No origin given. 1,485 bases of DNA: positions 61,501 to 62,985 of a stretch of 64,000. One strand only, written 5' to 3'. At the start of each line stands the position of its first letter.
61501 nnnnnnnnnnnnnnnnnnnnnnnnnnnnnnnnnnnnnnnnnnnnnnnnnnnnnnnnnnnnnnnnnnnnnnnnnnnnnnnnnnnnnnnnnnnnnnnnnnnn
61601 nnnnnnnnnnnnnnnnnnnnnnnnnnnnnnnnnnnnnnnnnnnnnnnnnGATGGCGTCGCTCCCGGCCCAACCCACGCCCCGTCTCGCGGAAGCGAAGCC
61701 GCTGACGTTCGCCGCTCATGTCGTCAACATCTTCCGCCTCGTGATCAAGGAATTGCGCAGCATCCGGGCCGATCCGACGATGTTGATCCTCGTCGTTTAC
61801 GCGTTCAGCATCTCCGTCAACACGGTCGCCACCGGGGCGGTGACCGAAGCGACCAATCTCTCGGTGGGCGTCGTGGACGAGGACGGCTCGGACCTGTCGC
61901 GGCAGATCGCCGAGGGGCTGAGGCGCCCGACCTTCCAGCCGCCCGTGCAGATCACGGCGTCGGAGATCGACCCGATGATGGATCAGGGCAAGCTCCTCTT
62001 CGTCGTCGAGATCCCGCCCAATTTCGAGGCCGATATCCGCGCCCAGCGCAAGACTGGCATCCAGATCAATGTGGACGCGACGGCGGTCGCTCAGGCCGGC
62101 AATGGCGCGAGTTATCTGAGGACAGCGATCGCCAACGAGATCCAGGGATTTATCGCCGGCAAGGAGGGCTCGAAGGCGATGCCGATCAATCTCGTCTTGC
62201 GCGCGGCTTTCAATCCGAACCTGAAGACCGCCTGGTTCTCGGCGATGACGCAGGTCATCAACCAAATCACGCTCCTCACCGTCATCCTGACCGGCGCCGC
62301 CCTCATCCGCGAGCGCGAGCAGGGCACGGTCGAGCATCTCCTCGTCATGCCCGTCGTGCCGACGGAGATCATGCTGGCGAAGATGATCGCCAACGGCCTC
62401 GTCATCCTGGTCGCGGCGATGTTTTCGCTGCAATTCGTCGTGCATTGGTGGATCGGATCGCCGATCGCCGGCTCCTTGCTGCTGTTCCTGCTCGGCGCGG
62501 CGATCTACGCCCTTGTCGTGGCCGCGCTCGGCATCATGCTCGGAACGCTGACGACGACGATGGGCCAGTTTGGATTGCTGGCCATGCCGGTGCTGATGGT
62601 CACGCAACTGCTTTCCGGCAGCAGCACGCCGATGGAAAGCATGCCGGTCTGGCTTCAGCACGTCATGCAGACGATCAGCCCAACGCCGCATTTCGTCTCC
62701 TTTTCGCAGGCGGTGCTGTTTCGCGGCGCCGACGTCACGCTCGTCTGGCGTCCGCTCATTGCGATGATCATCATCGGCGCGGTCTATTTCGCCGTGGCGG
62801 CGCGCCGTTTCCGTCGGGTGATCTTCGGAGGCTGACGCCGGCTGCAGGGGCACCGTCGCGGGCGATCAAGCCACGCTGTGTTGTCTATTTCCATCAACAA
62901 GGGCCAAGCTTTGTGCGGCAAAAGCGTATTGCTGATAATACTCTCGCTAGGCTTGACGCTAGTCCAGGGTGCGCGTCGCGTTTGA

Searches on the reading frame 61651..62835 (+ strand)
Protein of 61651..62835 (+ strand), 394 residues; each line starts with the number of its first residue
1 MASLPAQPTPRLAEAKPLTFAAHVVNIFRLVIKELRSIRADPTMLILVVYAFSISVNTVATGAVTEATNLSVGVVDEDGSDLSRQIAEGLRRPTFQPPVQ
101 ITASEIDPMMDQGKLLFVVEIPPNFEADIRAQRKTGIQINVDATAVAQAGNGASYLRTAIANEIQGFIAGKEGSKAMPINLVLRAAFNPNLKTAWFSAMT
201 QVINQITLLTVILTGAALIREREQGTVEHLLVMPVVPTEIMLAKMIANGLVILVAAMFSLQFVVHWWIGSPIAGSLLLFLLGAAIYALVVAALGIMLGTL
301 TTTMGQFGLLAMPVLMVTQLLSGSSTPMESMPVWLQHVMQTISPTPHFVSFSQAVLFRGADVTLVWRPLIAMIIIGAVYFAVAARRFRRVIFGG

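Call 77: search_protein_families(library=pfam, proteins=[window:61651-62835:+], max_evalue=0.001)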
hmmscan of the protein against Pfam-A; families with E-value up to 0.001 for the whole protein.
window:61651-62835:+ (394 aa): 4 families
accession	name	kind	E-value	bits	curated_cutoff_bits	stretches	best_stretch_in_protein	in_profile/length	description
PF12698.13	ABC2_membrane_3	-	1.1e-39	136.9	31.6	1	46-384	8-346/347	ABC-2 family transporter protein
PF01061.29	ABC2_membrane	-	6.7e-23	81.8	26.9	1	203-357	56-211/211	ABC-2 type transporter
PF12679.13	ABC2_membrane_2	-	2.1e-21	76.9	27.2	1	30-389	3-280/283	ABC-2 family transporter protein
PF12730.13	ABC2_membrane_4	-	6.6e-05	23.4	27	1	181-295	29-152/179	ABC-2 family transporter protein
